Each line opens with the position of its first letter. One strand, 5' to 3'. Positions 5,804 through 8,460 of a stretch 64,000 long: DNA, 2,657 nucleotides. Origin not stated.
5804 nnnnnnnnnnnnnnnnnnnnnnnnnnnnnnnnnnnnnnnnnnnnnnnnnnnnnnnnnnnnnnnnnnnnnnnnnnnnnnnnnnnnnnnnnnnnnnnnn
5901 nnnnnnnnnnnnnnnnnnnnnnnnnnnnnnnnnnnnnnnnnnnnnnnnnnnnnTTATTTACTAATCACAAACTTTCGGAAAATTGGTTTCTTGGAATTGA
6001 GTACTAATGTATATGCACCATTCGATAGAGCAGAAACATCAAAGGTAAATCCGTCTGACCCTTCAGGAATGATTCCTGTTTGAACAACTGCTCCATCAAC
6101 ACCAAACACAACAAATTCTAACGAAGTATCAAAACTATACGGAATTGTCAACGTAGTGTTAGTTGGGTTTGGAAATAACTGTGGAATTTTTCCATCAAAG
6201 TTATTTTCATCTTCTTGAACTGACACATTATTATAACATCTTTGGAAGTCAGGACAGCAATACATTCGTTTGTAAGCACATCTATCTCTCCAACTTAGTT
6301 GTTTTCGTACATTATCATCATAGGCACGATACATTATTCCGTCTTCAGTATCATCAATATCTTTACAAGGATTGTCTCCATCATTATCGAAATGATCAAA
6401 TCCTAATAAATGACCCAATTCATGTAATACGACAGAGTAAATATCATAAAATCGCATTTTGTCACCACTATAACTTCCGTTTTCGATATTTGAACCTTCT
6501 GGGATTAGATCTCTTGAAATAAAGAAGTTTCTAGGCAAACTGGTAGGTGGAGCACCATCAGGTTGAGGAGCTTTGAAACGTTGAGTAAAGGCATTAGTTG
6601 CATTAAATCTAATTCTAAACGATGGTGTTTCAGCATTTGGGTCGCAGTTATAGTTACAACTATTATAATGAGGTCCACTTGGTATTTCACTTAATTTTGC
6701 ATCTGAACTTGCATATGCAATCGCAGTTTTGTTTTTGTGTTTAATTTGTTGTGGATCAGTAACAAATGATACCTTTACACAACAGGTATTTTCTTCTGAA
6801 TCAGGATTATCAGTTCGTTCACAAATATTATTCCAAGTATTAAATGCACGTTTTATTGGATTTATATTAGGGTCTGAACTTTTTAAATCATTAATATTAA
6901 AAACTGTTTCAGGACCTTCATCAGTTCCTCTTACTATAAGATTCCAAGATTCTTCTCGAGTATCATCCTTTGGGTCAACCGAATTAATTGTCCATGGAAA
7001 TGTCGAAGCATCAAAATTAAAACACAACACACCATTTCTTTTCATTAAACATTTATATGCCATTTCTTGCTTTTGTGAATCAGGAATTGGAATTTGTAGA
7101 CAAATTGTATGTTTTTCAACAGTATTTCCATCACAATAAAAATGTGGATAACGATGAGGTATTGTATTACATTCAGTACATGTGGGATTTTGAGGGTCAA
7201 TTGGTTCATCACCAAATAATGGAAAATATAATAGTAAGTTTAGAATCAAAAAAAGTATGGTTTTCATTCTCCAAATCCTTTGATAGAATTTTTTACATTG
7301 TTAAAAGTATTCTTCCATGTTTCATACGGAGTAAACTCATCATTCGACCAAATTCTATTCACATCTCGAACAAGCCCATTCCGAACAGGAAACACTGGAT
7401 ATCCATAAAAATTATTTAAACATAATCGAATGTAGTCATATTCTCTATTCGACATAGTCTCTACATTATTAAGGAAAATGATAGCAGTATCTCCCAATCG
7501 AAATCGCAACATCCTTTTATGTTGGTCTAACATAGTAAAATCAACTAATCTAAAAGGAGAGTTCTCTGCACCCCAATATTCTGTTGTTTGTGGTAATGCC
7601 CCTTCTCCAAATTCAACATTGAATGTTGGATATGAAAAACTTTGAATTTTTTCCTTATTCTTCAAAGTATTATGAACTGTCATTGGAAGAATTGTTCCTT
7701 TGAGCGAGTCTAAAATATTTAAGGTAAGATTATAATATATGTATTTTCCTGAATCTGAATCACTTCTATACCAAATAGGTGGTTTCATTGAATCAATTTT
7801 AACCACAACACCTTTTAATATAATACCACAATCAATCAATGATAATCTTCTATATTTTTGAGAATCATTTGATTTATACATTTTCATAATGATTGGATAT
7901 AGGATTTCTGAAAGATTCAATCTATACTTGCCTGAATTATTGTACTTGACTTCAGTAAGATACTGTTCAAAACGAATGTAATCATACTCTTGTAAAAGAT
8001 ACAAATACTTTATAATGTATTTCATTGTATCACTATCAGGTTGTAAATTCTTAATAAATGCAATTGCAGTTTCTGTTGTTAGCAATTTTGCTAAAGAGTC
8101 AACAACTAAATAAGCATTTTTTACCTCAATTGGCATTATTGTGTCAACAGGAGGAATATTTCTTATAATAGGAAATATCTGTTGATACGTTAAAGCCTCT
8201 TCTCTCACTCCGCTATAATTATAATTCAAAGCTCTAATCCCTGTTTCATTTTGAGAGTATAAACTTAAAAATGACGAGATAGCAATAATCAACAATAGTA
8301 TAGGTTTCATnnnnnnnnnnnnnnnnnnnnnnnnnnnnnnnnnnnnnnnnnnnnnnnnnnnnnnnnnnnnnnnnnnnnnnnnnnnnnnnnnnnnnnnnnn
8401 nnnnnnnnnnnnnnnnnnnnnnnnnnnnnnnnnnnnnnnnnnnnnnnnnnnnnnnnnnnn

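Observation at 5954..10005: Four-gene minus-strand operon of unknown proteins ending in a T9SS-sorted metzincin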

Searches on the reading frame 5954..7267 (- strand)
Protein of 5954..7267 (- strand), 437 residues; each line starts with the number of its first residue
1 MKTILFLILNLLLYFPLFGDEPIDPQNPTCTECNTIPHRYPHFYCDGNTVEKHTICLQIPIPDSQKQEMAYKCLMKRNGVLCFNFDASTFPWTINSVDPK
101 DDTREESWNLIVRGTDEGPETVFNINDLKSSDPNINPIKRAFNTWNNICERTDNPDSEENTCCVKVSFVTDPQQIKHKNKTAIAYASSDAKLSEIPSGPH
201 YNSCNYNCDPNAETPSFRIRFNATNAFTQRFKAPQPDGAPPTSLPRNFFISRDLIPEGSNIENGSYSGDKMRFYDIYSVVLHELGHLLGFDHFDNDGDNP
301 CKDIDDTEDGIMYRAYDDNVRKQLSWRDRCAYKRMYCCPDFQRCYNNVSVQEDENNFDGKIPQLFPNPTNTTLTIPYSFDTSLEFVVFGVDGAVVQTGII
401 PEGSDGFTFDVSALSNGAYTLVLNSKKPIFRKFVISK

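Call 3: search_protein_families(library=pfam, proteins=[window:5954-7267:-], max_evalue=1)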
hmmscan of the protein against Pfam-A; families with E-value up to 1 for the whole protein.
window:5954-7267:- (437 aa): 8 families
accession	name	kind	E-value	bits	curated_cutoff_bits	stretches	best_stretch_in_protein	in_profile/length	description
PF18962.6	Por_Secre_tail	-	7.1e-08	33.1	27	1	364-435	1-75/75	Secretion system C-terminal sorting domain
PF00413.30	Peptidase_M10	-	2.2e-06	28.1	24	1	218-336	87-158/159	Matrixin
PF05572.19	Peptidase_M43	-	0.0086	16.5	23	1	263-315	55-106/152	Pregnancy-associated plasma protein-A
PF11589.14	DUF3244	-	0.031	14.7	25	1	383-426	42-86/96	Domain of unknown function (DUF3244)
PF13688.12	Reprolysin_5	-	0.033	14.9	27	1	276-320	141-192/196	Metallo-peptidase family M12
PF13583.11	Reprolysin_4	-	0.092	12.8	22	1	274-303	133-162/203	Metallo-peptidase family M12B Reprolysin-like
PF07998.17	Peptidase_M54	-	0.098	13.1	24.4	1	277-306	146-176/194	Peptidase family M54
PF13582.12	Reprolysin_3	-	0.13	13.3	22.4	1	267-292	97-122/123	Metallo-peptidase family M12B Reprolysin-like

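Call 4: search_protein_families(library=ncbifam, proteins=[window:5954-7267:-], max_evalue=1)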
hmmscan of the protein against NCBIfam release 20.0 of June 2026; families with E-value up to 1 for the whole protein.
window:5954-7267:- (437 aa): 7 families
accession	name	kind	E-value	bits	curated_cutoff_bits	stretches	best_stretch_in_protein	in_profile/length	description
TIGR04183.1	Por_Secre_tail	domain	1.9e-06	27.7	23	1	364-435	1-71/72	T9SS type A sorting domain-containing protein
NF041905.1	MXAN_2677_2678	equivalog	0.00091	18.3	250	1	274-296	182-204/283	myxosortase-dependent metalloprotease, MXAN_2677/MXAN_2678 family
NF038122.1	metallo_LGF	subfamily_domain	0.0029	17.7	80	1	274-292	141-159/274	NF038122 family metalloprotease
NF050177.1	TapA_OM_Porphy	equivalog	0.028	13.2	500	1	363-430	472-537/544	TapA/TapC family T9SS-dependent outer membrane protein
TIGR03935.1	fragilysin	equivalog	0.03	13.3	190.7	1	279-298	341-360/386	fragilysin family metalloproteinase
TIGR03952.1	metzin_BF0631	equivalog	0.044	12.8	208.1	1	273-321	229-284/351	zinc-dependent metalloproteinase lipoprotein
NF033823.0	archmetzin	subfamily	0.068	13.1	145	1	276-295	122-141/170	archaemetzincin family Zn-dependent metalloprotease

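Call 35: search_protein_families(library=phrogs, proteins=[window:5954-7267:-], max_evalue=1)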
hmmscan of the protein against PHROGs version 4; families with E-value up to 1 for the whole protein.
window:5954-7267:- (437 aa): 1 family
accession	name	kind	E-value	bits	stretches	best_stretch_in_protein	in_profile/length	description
phrog_18197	-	unknown function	0.064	14.4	0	297-328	8-39/47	-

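Call 46: search_protein_families(library=padloc, proteins=[window:5954-7267:-], max_evalue=1)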
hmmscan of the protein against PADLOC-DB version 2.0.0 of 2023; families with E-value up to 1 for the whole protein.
window:5954-7267:- (437 aa): 0 families

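Call 51: search_solved_structures(query=window:5954-7267:-, max_evalue=1, show_alignments=1)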
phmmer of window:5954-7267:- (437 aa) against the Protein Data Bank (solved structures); distinct sequences matched with E-value up to 1: 15.
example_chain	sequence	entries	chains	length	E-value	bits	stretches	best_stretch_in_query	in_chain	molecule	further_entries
3shi_A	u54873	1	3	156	0.054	15.3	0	269-296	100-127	Interstitial collagenase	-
966c_A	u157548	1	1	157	0.056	15.2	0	269-296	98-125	MMP-1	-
1cgf_A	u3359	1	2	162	0.062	15.1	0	269-296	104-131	FIBROBLAST COLLAGENASE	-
1ayk_A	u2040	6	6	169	0.067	15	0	269-296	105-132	COLLAGENASE | FIBROBLAST COLLAGENASE | PROTEIN (COLLAGENASE)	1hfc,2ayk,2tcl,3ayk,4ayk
2j0t_A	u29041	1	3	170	0.068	14.9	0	269-296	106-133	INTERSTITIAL COLLAGENASE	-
1cge_A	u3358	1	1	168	0.069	14.9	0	269-296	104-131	FIBROBLAST COLLAGENASE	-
1rm8_A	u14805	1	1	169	0.15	13.8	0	274-294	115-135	Matrix metalloproteinase-16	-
1fbl_A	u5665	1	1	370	0.2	13.4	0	270-295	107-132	FIBROBLAST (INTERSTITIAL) COLLAGENASE (MMP-1)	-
1cgl_A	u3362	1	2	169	0.29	12.9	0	269-296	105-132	FIBROBLAST COLLAGENASE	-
1cxv_A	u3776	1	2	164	0.31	12.8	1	271-297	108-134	PROTEIN (COLLAGENASE-3)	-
8weo_B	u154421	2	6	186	0.38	12.5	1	278-298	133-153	Fragilysin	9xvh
5h0u_A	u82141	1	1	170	0.55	11.9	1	269-295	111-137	Matrix metalloproteinase-14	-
1bqq_M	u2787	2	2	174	0.57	11.9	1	269-295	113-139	MEMBRANE-TYPE MATRIX METALLOPROTEINASE | PROTEIN (MEMBRANE-TYPE MATRIX METALLOPROTEINASE (CDMT1-MMP))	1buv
3ma2_D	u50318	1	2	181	0.6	11.8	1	269-295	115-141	Matrix metalloproteinase-14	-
3k6i_A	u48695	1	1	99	0.87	11.3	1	88-140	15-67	T-cadherin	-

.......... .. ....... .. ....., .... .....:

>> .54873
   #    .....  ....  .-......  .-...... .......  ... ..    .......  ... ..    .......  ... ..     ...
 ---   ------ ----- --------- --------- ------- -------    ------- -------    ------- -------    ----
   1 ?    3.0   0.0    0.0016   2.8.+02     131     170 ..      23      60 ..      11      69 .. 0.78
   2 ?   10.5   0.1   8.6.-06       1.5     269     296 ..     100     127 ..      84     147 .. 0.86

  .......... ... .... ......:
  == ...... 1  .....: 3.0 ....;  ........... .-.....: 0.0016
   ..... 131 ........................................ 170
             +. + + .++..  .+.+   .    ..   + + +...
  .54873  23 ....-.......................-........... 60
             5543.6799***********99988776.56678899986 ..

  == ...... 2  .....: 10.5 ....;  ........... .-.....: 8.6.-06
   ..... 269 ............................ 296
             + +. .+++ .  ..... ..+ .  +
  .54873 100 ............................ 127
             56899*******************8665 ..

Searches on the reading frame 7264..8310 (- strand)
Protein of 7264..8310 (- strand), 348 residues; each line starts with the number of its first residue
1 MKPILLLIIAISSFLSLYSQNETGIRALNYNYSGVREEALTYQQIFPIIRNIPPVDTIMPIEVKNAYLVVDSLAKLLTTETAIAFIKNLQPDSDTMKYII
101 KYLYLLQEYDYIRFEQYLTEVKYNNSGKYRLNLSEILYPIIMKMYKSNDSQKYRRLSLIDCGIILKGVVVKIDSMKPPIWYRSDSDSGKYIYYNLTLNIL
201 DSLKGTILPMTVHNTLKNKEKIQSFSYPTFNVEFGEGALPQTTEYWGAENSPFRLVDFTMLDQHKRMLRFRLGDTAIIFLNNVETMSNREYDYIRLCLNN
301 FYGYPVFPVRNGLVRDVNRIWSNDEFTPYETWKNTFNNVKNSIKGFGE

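Call 3: search_protein_families(library=pfam, proteins=[window:7264-8310:-], max_evalue=1)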
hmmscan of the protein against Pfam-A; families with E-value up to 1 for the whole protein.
window:7264-8310:- (348 aa): 0 families

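Call 4: search_protein_families(library=ncbifam, proteins=[window:7264-8310:-], max_evalue=1)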
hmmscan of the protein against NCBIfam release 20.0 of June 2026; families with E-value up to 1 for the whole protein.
window:7264-8310:- (348 aa): 0 families

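Call 10: find_encoding_contigs(protein=window:7264-8310:-, flank=10000, max_places=6)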
Protein window:7264-8310:- (348 aa): 1 contig read that carries it; 1 place shown.
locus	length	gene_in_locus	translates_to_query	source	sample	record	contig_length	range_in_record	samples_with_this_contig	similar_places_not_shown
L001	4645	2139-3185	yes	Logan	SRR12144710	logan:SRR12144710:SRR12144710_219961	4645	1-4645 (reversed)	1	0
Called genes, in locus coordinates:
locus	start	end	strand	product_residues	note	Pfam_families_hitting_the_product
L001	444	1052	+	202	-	-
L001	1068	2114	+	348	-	-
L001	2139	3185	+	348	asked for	-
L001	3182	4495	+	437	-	PF00413:Peptidase_M10 (weak), PF18962:Por_Secre_tail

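Call 35: search_protein_families(library=phrogs, proteins=[window:7264-8310:-], max_evalue=1)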
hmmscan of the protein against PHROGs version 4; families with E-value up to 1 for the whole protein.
window:7264-8310:- (348 aa): 0 families

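Call 46: search_protein_families(library=padloc, proteins=[window:7264-8310:-], max_evalue=1)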
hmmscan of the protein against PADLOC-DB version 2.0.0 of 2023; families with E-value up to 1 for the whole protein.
window:7264-8310:- (348 aa): 0 families

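Call 50: search_solved_structures(query=A3, max_evalue=10)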
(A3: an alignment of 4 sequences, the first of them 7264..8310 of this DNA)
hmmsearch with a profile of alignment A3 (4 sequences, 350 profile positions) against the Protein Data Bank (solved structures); distinct sequences matched with E-value up to 10: 0.

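Call 52: find_homologous_proteins(query=A3, max_evalue=0.01)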
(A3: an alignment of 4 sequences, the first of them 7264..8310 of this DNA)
Query A3 (4 sequences) (348 aa, profile of the alignment): 11 proteins with E <= 0.01 among 5691 candidates.
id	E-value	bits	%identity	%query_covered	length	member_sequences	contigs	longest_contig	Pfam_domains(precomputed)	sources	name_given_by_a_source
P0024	3.7e-201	686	85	100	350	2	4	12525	-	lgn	-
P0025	3.5e-198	676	98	100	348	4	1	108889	-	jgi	-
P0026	2.4e-193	660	44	99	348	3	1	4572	-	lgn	-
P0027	3.0e-173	594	80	100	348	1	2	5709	-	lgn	-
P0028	3.3e-172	591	72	96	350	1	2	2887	-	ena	-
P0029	1.3e-168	579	79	100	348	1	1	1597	-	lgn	-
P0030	3.2e-160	551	68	100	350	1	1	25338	-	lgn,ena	-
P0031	4.7e-160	551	70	100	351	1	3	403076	-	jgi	-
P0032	4.3e-144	498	40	100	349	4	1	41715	-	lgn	-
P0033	6.6e-118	412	42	82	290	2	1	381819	-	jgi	-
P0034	2.3e-46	177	30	99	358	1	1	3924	-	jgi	-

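Call 68: find_encoding_contigs(protein=P0034, flank=8000, max_places=2)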
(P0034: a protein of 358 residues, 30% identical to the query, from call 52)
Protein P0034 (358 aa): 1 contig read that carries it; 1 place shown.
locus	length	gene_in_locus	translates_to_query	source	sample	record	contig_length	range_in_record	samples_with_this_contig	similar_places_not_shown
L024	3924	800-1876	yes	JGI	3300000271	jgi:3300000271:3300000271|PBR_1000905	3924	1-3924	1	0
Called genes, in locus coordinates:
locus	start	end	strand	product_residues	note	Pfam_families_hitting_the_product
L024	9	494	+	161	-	PF05732:RepL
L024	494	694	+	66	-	-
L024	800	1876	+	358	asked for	-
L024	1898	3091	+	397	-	PF18962:Por_Secre_tail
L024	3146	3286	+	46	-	-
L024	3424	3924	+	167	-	?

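Call 69: find_encoding_contigs(protein=P0033, flank=8000, max_places=2)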
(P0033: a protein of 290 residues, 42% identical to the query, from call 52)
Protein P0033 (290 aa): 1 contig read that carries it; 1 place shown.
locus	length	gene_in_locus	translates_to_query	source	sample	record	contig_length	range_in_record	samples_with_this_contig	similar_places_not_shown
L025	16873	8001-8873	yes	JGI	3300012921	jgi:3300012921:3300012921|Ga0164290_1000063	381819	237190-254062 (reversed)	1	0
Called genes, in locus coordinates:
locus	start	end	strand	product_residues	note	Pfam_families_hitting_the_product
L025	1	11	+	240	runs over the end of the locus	PF13709:DUF4159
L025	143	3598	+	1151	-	-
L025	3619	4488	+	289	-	PF00106:adh_short, PF08659:KR, PF13561:adh_short_C2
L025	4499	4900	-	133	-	PF00903:Glyoxalase, PF12681:Glyoxalase_2 (weak)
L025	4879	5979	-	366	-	PF13483:Lactamase_B_3, PF12706:Lactamase_B_2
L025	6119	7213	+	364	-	PF00142:Fer4_NifH (faint), PF01656:CbiA, PF02374:ArsA_ATPase (weak), PF09140:MipZ (weak), PF10609:ParA, PF13614:AAA_31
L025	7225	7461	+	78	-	PF01106:NifU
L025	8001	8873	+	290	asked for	-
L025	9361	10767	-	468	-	PF00092:VWA, PF13519:VWA_2 (weak), PF00691:OmpA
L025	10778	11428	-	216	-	PF01596:Methyltransf_3, PF13578:Methyltransf_24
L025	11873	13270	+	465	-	PF01979:Amidohydro_1 (weak)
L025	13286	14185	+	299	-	PF05448:AXE1 (faint), PF01738:DLH (faint), PF00326:Peptidase_S9, PF12146:Hydrolase_4 (faint), PF00561:Abhydrolase_1 (faint)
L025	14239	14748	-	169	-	-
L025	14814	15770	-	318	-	-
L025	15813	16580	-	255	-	PF00106:adh_short, PF08659:KR, PF13561:adh_short_C2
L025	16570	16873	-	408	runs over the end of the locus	PF00155:Aminotran_1_2, PF01053:Cys_Met_Meta_PP, PF00266:Aminotran_5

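Call 84: find_related_loci(query=A3, collection=viral_contigs, flank=8000)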
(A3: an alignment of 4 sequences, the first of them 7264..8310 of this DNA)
Query A3 (348 aa) in viral_contigs; peptide patterns used: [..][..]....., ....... (x = any residue, [..] = any of these).
50 stretches matched a pattern, but none encodes a relative of the query by tblastn (E <= 1e-3).

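Call 86: find_encoding_contigs(protein=P0032, flank=8000, max_places=2)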
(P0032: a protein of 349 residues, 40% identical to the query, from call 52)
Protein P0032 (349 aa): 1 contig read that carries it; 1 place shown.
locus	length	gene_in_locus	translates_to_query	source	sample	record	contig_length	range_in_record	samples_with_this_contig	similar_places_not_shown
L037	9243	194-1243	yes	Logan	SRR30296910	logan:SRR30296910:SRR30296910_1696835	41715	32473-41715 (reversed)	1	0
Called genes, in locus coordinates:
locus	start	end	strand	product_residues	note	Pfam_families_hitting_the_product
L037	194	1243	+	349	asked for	-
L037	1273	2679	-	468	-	PF00092:VWA, PF13519:VWA_2 (weak), PF00691:OmpA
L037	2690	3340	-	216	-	PF01596:Methyltransf_3, PF13578:Methyltransf_24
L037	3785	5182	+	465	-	PF01979:Amidohydro_1 (weak)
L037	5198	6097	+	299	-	PF05448:AXE1 (faint), PF01738:DLH (faint), PF00326:Peptidase_S9, PF12146:Hydrolase_4 (faint)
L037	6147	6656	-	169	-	-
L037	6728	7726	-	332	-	-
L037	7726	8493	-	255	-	PF00106:adh_short, PF08659:KR, PF13561:adh_short_C2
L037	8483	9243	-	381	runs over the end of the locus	PF00155:Aminotran_1_2, PF01053:Cys_Met_Meta_PP, PF00266:Aminotran_5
